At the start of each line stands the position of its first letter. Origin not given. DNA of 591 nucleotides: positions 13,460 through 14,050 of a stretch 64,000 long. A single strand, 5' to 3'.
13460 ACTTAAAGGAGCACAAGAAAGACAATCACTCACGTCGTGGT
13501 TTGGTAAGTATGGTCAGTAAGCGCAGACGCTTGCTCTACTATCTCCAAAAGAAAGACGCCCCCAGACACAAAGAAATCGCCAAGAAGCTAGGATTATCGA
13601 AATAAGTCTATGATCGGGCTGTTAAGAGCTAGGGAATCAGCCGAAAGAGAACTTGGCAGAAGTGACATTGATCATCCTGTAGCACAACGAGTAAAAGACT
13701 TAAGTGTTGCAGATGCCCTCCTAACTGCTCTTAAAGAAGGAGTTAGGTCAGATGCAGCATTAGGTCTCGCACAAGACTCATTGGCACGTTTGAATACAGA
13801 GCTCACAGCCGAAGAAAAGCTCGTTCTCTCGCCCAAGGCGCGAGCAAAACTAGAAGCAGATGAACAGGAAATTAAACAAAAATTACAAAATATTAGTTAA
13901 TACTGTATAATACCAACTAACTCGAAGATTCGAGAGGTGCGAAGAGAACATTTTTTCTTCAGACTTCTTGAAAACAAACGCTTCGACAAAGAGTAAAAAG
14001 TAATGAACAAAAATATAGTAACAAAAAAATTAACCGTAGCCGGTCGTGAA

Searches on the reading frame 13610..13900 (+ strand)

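Call 3: search_protein_families(library=pfam, proteins=[window:13610-13900:+], max_evalue=0.1)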
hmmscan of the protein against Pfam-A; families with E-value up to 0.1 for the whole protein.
window:13610-13900:+ (96 aa): 2 families
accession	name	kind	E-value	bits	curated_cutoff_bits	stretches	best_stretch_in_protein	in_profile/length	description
PF20561.3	DUF6771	-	0.023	14.9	23.7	1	38-65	24-51/63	Domain of unknown function (DUF6771)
PF10312.14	Cactin_mid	-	0.047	13.8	23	1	54-94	125-165/194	Conserved mid region of cactin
